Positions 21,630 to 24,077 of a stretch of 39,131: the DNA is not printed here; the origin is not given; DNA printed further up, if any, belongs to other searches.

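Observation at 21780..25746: Translationally coupled pair of distantly paralogous, tail-anchored giant surface proteins of unknown family between ackA and dnaE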

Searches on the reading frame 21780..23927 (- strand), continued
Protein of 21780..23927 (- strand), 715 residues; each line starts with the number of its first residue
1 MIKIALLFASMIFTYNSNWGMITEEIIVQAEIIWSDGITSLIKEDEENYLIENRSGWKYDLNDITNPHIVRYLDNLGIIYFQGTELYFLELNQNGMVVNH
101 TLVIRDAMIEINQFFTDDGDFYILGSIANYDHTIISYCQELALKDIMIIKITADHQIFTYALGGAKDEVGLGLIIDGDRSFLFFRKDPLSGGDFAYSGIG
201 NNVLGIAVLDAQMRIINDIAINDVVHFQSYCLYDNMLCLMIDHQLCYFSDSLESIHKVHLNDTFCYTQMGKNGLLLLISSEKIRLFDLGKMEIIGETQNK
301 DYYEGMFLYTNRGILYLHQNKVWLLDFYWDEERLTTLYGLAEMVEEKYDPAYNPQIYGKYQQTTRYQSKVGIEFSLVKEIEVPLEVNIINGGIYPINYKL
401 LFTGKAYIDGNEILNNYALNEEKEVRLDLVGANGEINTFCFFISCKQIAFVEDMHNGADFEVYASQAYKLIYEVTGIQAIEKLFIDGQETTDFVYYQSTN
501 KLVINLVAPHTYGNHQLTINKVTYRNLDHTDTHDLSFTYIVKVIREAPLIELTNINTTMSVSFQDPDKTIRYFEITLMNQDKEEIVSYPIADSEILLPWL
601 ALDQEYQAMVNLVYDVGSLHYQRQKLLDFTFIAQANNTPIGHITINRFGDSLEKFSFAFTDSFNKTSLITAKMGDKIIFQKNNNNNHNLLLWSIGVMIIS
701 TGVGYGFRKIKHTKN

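Call 41: list_cluster_members(proteins=[P0015, P0018, P0020, P0023, P0030, P0045, P0069, P0077, P0098, P0120])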
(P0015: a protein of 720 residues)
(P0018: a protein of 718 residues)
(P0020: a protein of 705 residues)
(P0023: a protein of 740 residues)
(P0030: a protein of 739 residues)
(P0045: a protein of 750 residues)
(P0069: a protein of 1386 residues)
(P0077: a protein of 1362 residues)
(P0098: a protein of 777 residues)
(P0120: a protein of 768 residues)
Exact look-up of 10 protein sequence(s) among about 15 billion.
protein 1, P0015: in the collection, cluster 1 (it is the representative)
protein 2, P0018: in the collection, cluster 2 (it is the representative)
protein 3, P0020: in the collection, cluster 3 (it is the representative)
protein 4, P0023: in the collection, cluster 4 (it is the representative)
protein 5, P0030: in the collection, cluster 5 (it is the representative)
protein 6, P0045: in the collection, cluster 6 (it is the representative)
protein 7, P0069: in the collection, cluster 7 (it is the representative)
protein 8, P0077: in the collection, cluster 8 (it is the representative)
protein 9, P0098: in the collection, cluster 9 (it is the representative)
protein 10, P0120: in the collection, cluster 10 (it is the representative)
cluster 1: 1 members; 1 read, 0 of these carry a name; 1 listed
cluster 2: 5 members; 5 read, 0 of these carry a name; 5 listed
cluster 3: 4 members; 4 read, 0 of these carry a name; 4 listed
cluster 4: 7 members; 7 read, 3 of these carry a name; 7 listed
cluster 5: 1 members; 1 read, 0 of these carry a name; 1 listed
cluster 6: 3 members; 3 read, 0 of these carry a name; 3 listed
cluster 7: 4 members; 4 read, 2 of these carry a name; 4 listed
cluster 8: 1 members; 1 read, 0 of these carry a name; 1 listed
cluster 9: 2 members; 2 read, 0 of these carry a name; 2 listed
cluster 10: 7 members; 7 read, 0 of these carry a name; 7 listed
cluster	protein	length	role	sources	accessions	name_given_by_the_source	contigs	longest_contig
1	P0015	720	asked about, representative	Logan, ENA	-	-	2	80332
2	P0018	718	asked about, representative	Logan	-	-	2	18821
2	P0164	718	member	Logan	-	-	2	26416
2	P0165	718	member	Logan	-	-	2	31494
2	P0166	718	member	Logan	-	-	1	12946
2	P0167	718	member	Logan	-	-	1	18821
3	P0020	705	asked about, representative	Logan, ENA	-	-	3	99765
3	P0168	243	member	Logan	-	-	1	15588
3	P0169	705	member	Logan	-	-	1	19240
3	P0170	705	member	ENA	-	-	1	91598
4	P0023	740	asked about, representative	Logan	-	-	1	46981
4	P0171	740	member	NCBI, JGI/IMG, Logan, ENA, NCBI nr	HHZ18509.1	MAG TPA: hypothetical protein GX390_04385 [Acholeplasmataceae bacterium] | hypothetical protein | hypothetical protein [Acholeplasmataceae bacterium]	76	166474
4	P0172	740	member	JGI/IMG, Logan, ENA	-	hypothetical protein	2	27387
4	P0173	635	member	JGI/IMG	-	hypothetical protein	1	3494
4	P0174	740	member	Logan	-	-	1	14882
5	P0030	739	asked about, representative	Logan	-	-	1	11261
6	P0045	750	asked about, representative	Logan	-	-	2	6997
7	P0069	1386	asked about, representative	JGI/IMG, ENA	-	-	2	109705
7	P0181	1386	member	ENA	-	-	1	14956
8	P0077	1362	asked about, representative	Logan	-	-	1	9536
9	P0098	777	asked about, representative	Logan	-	-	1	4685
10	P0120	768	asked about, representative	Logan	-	-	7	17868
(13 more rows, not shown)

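Call 42: search_protein_families(library=pfam, proteins=[P0151, P0069, P0077, P0085, P0157, P0158], max_evalue=0.1)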
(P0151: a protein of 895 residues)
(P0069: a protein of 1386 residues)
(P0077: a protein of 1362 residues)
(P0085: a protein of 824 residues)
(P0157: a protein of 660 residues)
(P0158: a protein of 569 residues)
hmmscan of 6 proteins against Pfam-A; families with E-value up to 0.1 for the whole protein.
P0151 (895 aa): 4 families
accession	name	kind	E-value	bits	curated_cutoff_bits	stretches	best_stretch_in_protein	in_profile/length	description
PF25293.1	Beta-prop_EMC1_N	-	0.00013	22.1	34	0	188-249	131-191/219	EMC1 N-terminal beta-propeller domain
PF09837.15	DUF2064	-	0.0045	17.3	25.8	0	669-693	92-116/120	Uncharacterized protein conserved in bacteria (DUF2064)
PF13964.12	Kelch_6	-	0.025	15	25.3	0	334-371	6-36/50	Kelch motif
PF13151.12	DUF3990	-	0.087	12.9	32.2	0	554-638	28-108/152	Protein of unknown function (DUF3990)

P0069 (1386 aa): 0 families

P0077 (1362 aa): 2 families
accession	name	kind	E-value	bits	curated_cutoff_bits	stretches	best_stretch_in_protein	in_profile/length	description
PF07556.16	DUF1538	-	0.075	12.8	22.6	0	605-672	33-95/211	Protein of unknown function (DUF1538)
PF02535.28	Zip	-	0.08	12.6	35.1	0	609-648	242-279/323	ZIP Zinc transporter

P0085 (824 aa): 0 families

P0157 (660 aa): 0 families

P0158 (569 aa): 1 family
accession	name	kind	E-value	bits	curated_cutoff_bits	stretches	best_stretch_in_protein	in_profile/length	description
PF14903.11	WG_beta_rep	-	0.05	14.1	25.6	0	342-356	2-16/35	WG containing repeat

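Call 45: find_homologous_proteins(query=A3, max_evalue=0.00001)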
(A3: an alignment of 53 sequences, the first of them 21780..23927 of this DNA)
Query A3 (53 sequences) (715 aa, profile of the alignment): 8 proteins with E <= 0.00001 among 8000 candidates.
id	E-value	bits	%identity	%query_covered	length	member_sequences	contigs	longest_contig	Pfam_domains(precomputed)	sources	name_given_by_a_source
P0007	2.5e-192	659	100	100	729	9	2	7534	-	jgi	jgi:hypothetical protein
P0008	2.3e-184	633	63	100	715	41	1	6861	-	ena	-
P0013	5.9e-183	628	27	84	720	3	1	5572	-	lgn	-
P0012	8.9e-182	624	27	84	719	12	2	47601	-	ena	-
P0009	1.2e-177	611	61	100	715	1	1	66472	-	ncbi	-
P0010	1.4e-173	597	58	100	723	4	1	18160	-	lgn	-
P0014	3.5e-172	593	25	98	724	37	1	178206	-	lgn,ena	-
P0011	6.0e-157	542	52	98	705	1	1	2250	-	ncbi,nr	ncbi:MAG TPA: hypothetical protein VJZ51_01370, partial [Bacilli bacterium]|nr:hypothetical protein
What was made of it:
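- Tried and rejected: Repeating the search with a 53-sequence alignment added nothing (call 45).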

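Call 46: list_cluster_members(proteins=[P0016, P0025, P0031, P0045, P0080, P0096, P0109, P0126, P0141, P0159])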
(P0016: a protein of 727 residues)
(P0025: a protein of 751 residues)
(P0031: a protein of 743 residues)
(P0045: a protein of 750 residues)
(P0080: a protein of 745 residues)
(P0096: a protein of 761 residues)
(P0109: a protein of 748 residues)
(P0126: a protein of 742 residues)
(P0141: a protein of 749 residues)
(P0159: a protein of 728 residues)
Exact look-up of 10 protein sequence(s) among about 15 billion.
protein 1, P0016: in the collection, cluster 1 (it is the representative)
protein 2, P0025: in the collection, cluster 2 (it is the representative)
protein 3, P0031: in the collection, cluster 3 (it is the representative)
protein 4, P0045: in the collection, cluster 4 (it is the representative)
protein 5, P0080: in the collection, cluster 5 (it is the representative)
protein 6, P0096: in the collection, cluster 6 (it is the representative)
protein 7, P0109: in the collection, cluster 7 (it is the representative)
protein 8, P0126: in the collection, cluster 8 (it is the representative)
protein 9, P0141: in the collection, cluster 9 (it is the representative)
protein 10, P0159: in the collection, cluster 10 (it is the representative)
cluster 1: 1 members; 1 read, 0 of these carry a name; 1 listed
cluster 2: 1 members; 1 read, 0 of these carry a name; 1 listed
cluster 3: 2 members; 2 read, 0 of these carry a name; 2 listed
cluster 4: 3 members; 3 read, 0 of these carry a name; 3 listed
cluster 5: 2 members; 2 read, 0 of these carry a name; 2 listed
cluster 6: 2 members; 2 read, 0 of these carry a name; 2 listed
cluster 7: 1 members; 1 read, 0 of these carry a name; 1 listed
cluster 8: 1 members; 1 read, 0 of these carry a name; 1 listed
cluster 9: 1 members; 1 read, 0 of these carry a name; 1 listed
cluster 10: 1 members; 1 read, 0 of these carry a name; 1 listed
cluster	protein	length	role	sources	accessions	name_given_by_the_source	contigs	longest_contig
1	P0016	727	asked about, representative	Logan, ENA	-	-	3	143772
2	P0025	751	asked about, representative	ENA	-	-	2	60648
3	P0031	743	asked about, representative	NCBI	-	-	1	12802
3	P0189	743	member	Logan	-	-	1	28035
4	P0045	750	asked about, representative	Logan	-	-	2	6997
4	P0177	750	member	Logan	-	-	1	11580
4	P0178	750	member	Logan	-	-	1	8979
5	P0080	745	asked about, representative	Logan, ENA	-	-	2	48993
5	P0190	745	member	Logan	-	-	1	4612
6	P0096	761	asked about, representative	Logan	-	-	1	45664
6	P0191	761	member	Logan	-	-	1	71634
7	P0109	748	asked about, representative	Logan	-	-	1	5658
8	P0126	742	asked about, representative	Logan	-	-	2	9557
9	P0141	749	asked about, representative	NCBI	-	-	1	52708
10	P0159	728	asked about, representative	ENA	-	-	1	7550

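Call 47: find_encoding_contigs(protein=P0141, flank=8000, max_places=2)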
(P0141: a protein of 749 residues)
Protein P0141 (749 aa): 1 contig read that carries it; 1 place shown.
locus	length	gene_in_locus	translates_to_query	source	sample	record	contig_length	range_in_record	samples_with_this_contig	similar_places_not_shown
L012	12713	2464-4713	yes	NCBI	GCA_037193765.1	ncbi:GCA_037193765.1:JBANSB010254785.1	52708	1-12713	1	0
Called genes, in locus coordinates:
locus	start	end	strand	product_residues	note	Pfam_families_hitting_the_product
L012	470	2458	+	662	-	-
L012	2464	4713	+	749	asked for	-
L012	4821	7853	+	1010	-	PF02811:PHP, PF07733:DNA_pol3_alpha, PF17657:DNA_pol3_finger, PF14579:HHH_6, PF01336:tRNA_anti-codon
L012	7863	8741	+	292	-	PF00480:ROK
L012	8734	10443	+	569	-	PF02878:PGM_PMM_I, PF02879:PGM_PMM_II, PF02880:PGM_PMM_III, PF00408:PGM_PMM_IV (weak)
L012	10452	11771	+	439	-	PF00342:PGI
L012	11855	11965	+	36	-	-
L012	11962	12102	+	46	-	-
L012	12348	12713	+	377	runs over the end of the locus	PF01702:TGT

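Call 48: find_encoding_contigs(protein=P0069, flank=8000, max_places=3)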
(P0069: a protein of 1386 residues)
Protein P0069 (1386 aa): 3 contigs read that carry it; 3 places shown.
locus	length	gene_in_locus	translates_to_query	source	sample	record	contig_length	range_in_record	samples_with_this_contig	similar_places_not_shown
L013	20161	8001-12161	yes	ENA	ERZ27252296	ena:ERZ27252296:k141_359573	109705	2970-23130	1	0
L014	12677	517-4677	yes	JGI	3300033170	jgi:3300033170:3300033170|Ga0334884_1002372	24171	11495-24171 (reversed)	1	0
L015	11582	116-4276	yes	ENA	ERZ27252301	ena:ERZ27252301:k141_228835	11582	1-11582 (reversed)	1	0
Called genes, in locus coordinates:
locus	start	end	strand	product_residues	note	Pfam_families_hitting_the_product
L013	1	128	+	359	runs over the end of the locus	PF01264:Chorismate_synt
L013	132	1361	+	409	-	PF08501:Shikimate_dh_N, PF13238:AAA_18 (faint), PF01202:SKI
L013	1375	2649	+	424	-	PF00275:EPSP_synthase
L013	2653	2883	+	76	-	-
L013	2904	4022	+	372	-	PF01636:APH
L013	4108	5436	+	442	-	-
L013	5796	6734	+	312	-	PF02384:N6_Mtase (faint)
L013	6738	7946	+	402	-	PF00871:Acetate_kinase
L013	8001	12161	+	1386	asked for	-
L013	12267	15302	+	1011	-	PF02811:PHP, PF07733:DNA_pol3_alpha, PF17657:DNA_pol3_finger, PF14579:HHH_6, PF01336:tRNA_anti-codon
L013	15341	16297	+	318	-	PF00365:PFK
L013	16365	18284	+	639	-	PF00133:tRNA-synt_1, PF01406:tRNA-synt_1e, PF09334:tRNA-synt_1g, PF00133:tRNA-synt_1, PF19303:Anticodon_3 (weak), PF08264:Anticodon_1 (weak), PF01588:tRNA_bind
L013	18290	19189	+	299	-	PF02588:YitT_membrane, PF10035:DUF2179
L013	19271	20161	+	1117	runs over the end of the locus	PF09479:Flg_new, PF18998:Flg_new_2 (faint), PF09479:Flg_new, PF02368:Big_2, PF23486:Ig_TMEM132_5th (faint), PF26182:Ig_NUP210_5th (faint), PF02368:Big_2, PF01510:Amidase_2 (weak), +1 more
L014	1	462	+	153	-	?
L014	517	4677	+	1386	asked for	-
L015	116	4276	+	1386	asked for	-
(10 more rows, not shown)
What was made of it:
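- P0069 (1386 aa) occupies the same ackA-dnaE slot in three independent assemblies (call 48).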

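Call 49: find_encoding_contigs(protein=P0096, flank=8000, max_places=1)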
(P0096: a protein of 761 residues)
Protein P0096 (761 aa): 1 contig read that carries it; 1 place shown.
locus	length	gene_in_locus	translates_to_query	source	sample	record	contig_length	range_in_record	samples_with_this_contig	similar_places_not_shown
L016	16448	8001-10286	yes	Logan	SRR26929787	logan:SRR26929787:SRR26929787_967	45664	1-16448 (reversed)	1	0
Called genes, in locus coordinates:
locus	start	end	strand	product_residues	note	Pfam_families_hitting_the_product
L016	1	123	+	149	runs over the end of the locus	PF09579:Spore_YtfJ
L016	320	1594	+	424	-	PF01134:GIDA (faint), PF01266:DAO (faint), PF03486:HI0933_like, PF07992:Pyr_redox_2, PF13738:Pyr_redox_3 (faint), PF22780:HI0933_like_1st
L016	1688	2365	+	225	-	-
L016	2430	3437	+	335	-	PF13306:LRR_5, PF12799:LRR_4 (faint), PF13855:LRR_8 (faint), PF13306:LRR_5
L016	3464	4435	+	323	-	PF02384:N6_Mtase (faint)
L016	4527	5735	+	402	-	PF00871:Acetate_kinase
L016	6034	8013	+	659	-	-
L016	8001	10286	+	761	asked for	-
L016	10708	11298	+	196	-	PF06114:Peptidase_M78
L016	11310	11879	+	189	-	-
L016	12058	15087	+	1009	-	PF02811:PHP, PF07733:DNA_pol3_alpha, PF17657:DNA_pol3_finger, PF14579:HHH_6, PF01336:tRNA_anti-codon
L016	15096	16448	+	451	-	?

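Call 50: find_encoding_contigs(protein=P0080, flank=8000, max_places=1)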
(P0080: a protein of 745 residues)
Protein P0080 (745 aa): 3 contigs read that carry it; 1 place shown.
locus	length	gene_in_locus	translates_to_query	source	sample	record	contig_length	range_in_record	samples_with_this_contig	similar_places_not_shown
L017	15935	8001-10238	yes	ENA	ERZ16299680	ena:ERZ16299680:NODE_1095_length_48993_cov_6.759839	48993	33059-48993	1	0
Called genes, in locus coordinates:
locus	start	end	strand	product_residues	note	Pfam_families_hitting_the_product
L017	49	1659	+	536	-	PF16403:Bact_surface_Ig-like (faint), PF02494:HYR (faint)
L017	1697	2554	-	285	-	PF00198:2-oxoacid_dh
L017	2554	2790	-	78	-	PF01809:YidD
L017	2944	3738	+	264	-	PF02633:Creatininase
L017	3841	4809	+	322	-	-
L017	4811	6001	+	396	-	PF00871:Acetate_kinase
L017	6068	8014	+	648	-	-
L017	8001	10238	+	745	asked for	-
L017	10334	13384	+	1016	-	PF02811:PHP, PF07733:DNA_pol3_alpha, PF17657:DNA_pol3_finger, PF14579:HHH_6, PF01336:tRNA_anti-codon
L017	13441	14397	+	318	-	PF00365:PFK, PF01513:NAD_kinase (faint)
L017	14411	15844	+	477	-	PF00224:PK, PF02887:PK_C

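Call 51: find_encoding_contigs(protein=P0085, flank=8000, max_places=1)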
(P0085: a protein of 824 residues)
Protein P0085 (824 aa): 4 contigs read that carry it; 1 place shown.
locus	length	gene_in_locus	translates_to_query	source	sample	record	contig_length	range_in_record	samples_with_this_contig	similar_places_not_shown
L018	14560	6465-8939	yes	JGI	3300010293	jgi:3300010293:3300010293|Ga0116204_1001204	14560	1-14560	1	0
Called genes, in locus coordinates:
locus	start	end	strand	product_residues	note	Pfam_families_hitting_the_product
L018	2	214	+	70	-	?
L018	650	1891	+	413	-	PF01134:GIDA (faint), PF03486:HI0933_like, PF07992:Pyr_redox_2 (faint), PF13738:Pyr_redox_3 (faint), PF22780:HI0933_like_1st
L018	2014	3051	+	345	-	PF02384:N6_Mtase (weak), PF13649:Methyltransf_25 (faint)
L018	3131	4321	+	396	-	PF00871:Acetate_kinase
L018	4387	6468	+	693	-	-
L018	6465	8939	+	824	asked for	-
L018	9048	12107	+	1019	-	PF02811:PHP, PF07733:DNA_pol3_alpha, PF17657:DNA_pol3_finger, PF14579:HHH_6, PF01336:tRNA_anti-codon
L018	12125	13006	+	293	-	PF00480:ROK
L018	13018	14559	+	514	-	?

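Call 53: search_protein_families(library=ncbifam, proteins=[P0151, P0069, P0085, P0141, P0096], max_evalue=0.1)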
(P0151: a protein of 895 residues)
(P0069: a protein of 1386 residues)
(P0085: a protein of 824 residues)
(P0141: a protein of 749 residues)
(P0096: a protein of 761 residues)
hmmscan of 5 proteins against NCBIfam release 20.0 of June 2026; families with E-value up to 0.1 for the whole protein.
P0151 (895 aa): 4 families
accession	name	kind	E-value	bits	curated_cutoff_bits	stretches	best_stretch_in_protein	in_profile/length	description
NF047494.1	Lepto_SBBP_lipo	equivalog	1.1e-41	143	400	5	588-828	53-292/466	SBBP repeat beta-propeller lipoprotein, LipL53 family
TIGR02608.1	delta_60_rpt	domain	5.3e-09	35.8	76.5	1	152-199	1-40/55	delta-60 repeat domain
TIGR04282.1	glyco_like_cofC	hypoth_equivalog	0.021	14.6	134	0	545-570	126-151/189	TIGR04282 family arsenosugar biosynthesis glycosyltransferase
NF004822.0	PRK06178.1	equivalog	0.038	12.6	782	1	627-752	271-389/571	acyl-CoA synthetase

P0069 (1386 aa): 0 families

P0085 (824 aa): 1 family
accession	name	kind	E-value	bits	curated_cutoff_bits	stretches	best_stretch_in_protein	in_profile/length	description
NF007564.0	PRK10191.1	equivalog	0.08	12.4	196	0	758-811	91-146/162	colanic acid biosynthesis acetyltransferase WcaB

P0141 (749 aa): 0 families

P0096 (761 aa): 0 families
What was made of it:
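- Closest known: SBBP / delta-60 repeat beta-propeller surface proteins. Same: P0151 itself matches the SBBP LipL53 family (E=1e-41) and delta-60 (E=5e-9) (call 53).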

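Call 59: search_protein_families(library=ncbifam, proteins=[L012:470-2458:+, L018:4387-6468:+, L016:6034-8013:+], max_evalue=10)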
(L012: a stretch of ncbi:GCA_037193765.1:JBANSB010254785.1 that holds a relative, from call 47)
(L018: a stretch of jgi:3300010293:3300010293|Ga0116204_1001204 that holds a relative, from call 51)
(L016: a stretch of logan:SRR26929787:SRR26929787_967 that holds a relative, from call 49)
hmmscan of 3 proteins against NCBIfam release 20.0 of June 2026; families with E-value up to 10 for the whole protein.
L012:470-2458:+ (662 aa): 1 family
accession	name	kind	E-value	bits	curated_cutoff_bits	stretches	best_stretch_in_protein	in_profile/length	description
TIGR03846.1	sulfopy_beta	equivalog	0.0042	17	221.5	1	36-72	15-46/182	sulfopyruvate decarboxylase subunit beta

L018:4387-6468:+ (693 aa): 0 families

L016:6034-8013:+ (659 aa): 0 families

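Call 60: search_protein_families(library=pfam, proteins=[L012:470-2458:+, L018:4387-6468:+, L016:6034-8013:+, L017:6068-8014:+], max_evalue=0.1)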
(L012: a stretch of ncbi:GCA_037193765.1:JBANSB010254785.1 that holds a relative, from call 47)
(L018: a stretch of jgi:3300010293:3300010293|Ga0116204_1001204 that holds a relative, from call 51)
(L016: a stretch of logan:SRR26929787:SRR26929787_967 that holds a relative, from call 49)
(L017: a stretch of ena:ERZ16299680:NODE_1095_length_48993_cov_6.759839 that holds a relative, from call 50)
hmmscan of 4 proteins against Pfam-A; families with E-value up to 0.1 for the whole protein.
L012:470-2458:+ (662 aa): 1 family
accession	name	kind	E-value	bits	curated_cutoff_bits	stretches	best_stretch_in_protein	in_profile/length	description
PF04616.20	Glyco_hydro_43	-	0.0033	17.3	32.2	1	174-245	128-209/288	Glycosyl hydrolases family 43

L018:4387-6468:+ (693 aa): 1 family
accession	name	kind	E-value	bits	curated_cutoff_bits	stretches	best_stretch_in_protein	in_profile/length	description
PF16403.11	Bact_surface_Ig-like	-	0.01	16.3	27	1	61-93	36-71/71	Bacterial surface protein, Ig-like domain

L016:6034-8013:+ (659 aa): 1 family
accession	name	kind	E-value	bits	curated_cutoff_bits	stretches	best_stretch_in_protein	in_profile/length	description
PF07495.19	Y_Y_Y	-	0.028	14.7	26.6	0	544-576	17-49/65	Y_Y_Y domain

L017:6068-8014:+ (648 aa): 0 families
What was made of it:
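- One distant A orthologue gives a weak GH43 hit (E=0.0033, call 60). There is a weak Y_Y_Y hit in one A orthologue (E=0.028, call 60).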
